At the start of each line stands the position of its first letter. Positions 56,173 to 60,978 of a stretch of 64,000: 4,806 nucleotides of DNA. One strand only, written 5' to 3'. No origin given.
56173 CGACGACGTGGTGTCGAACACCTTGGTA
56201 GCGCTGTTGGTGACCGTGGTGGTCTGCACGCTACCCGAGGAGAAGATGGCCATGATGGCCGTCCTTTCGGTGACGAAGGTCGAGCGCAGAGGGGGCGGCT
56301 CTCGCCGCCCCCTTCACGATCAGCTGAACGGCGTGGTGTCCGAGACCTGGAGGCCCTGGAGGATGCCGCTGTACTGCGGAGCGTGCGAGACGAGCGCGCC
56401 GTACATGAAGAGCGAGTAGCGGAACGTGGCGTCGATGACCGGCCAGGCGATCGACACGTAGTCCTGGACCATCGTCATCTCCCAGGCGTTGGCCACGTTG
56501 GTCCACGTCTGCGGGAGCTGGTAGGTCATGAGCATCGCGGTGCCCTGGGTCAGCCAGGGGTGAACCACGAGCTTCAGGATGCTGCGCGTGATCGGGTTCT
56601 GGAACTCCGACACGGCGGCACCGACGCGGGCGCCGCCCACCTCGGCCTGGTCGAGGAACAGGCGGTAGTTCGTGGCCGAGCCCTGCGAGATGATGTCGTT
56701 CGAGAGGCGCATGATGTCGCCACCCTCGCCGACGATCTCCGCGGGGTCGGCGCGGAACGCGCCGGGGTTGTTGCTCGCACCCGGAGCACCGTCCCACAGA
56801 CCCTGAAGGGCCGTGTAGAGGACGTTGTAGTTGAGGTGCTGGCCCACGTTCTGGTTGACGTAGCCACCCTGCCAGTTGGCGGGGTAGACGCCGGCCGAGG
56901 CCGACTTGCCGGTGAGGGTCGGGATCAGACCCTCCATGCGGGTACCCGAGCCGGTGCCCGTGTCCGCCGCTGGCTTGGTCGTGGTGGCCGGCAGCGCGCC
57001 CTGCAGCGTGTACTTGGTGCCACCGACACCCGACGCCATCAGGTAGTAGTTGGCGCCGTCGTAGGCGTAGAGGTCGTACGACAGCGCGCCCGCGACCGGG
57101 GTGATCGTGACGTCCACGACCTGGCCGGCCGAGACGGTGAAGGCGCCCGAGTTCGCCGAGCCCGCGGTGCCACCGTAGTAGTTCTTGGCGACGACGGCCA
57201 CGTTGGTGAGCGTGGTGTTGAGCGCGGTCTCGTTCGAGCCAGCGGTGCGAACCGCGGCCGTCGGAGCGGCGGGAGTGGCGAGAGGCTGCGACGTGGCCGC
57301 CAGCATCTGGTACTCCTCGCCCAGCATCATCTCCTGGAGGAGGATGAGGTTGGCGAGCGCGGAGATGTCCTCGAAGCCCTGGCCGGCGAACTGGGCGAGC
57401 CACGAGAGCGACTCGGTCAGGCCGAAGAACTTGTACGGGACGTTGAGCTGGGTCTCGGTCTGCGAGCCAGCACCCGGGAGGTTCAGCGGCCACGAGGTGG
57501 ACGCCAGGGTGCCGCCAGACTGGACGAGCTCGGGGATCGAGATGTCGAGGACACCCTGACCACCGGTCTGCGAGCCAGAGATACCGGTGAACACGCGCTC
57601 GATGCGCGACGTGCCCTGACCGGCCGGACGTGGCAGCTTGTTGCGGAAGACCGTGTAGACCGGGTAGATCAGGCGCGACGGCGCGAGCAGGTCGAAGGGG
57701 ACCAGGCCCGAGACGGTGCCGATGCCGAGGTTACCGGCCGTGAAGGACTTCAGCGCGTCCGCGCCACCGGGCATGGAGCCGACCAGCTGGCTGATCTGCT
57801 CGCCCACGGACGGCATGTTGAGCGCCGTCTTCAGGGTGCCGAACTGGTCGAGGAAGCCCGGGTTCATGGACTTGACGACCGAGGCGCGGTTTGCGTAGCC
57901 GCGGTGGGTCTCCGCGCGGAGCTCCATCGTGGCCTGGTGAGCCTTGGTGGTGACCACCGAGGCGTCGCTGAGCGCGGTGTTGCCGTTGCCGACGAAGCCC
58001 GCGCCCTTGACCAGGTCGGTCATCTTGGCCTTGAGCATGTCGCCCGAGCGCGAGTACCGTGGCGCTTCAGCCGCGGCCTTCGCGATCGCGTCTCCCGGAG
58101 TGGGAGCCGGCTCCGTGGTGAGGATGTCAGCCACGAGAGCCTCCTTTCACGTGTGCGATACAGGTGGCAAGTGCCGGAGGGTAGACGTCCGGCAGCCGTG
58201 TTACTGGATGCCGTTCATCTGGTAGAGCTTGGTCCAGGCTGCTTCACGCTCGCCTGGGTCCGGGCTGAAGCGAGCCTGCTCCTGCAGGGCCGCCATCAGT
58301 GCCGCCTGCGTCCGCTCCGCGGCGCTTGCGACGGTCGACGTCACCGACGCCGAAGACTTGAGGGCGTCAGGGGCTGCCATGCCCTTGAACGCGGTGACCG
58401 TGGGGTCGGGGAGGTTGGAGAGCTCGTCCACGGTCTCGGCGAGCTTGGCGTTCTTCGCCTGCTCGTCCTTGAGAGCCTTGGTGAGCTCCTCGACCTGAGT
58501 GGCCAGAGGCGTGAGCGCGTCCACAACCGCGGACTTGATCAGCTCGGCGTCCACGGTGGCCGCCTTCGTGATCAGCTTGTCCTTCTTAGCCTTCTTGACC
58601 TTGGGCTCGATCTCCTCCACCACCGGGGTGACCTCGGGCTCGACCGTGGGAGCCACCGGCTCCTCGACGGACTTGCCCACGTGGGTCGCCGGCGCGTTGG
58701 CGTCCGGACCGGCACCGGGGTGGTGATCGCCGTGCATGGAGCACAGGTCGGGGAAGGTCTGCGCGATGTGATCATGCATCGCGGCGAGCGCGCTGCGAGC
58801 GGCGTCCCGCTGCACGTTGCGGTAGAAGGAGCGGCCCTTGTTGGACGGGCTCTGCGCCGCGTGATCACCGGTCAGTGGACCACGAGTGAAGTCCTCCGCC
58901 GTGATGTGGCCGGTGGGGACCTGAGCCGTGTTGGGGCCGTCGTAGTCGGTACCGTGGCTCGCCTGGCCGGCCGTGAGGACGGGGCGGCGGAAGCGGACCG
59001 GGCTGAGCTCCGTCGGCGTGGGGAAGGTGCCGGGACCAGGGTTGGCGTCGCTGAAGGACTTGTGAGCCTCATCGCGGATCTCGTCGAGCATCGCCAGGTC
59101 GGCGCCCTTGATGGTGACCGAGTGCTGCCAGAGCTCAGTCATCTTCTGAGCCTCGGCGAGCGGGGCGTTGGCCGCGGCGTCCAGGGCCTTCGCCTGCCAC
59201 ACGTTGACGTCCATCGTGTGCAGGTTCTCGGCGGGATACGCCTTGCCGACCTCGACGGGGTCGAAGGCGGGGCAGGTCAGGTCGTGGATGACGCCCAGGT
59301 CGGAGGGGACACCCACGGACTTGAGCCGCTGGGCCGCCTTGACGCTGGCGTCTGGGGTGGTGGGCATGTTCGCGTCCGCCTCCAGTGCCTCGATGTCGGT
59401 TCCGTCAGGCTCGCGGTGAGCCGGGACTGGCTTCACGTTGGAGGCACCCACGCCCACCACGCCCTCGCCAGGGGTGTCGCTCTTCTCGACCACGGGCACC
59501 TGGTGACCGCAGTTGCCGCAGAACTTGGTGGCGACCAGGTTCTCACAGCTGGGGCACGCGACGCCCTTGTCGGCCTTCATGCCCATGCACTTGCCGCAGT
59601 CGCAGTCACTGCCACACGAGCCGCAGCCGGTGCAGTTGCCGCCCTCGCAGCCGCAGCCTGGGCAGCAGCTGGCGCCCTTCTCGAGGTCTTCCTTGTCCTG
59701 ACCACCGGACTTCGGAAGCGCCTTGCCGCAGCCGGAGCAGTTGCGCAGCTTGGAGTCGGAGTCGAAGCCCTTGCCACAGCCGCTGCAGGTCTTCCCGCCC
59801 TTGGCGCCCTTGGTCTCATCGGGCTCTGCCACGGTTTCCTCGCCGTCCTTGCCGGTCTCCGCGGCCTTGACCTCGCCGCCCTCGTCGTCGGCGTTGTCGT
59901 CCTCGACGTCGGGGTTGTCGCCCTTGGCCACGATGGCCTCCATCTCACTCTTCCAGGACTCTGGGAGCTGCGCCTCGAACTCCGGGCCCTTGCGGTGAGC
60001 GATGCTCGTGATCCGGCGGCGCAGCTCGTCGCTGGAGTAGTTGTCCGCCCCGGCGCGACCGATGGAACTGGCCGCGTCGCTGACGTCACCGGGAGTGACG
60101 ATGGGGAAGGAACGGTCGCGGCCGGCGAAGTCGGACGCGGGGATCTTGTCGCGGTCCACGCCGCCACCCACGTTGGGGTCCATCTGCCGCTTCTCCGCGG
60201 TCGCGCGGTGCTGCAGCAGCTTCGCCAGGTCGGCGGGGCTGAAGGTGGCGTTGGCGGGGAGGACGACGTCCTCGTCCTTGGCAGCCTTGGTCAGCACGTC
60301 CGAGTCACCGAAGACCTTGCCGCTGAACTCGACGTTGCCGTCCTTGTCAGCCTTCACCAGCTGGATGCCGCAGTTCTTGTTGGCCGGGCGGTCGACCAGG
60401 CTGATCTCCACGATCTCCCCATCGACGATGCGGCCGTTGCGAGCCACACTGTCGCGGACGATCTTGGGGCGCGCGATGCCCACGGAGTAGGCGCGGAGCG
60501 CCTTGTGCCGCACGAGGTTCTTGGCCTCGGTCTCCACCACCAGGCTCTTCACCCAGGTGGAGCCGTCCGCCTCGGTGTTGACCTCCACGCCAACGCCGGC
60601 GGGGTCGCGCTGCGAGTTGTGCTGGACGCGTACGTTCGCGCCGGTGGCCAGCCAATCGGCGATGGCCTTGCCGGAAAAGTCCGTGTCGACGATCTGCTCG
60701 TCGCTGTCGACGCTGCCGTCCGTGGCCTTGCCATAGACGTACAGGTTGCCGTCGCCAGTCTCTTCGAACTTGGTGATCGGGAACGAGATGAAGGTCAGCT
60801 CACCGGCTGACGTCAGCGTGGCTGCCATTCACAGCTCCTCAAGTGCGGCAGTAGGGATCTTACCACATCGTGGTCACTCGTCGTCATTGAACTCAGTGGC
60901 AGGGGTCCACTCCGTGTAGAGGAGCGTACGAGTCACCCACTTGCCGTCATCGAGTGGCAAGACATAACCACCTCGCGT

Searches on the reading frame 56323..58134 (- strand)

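Call 4: search_protein_families(library=pfam, proteins=[window:56323-58134:-], max_evalue=0.1)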
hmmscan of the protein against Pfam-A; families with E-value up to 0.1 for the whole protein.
window:56323-58134:- (604 aa): 0 families

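Call 38: search_protein_families(library=phrogs, proteins=[window:56323-58134:-], max_evalue=0.001)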
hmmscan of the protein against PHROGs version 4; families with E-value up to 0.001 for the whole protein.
window:56323-58134:- (604 aa): 1 family
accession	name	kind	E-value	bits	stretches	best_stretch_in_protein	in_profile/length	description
phrog_13692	-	unknown function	4.2e-54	184.8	1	117-594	15-488/491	-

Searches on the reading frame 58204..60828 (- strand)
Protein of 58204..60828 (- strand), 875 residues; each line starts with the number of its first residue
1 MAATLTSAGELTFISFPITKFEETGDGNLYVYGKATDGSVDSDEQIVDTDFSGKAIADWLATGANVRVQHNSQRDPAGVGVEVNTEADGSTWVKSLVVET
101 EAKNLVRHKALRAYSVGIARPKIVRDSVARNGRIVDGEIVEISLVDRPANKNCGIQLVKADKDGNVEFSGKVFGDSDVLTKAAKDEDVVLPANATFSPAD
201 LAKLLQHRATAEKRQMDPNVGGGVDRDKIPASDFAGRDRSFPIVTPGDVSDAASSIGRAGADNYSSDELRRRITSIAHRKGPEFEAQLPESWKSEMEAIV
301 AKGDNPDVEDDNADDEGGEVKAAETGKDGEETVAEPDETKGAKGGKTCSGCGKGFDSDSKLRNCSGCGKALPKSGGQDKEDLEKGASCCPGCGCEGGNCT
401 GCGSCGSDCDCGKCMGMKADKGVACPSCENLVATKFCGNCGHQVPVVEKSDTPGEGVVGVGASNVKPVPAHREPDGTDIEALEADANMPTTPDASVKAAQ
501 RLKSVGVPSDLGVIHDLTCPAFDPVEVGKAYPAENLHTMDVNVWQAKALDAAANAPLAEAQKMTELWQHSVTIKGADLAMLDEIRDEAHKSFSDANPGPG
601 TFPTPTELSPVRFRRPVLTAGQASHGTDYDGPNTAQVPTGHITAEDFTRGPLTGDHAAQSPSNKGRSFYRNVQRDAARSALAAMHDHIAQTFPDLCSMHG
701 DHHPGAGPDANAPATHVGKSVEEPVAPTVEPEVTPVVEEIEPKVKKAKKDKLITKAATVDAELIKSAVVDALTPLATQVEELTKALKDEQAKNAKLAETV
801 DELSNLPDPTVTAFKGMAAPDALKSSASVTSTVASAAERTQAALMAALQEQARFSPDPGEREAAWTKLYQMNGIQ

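Call 4: search_protein_families(library=pfam, proteins=[window:58204-60828:-], max_evalue=0.1)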
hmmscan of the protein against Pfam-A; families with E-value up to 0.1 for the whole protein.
window:58204-60828:- (875 aa): 0 families

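Call 38: search_protein_families(library=phrogs, proteins=[window:58204-60828:-], max_evalue=0.001)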
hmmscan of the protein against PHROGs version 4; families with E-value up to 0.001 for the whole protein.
window:58204-60828:- (875 aa): 5 families
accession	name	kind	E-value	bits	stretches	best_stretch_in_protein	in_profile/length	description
phrog_21715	-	unknown function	4.7e-17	63.4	1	18-167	8-151/381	-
phrog_617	-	head and packaging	4.9e-05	23.4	1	60-163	57-166/626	major head protein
phrog_3270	-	head and packaging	0.00016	21.4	1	100-167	77-137/603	head maturation protease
phrog_80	-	head and packaging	0.00019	21.8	1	22-340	229-503/607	head maturation protease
phrog_3017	-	head and packaging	0.00095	19.5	0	713-794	305-383/402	head maturation protease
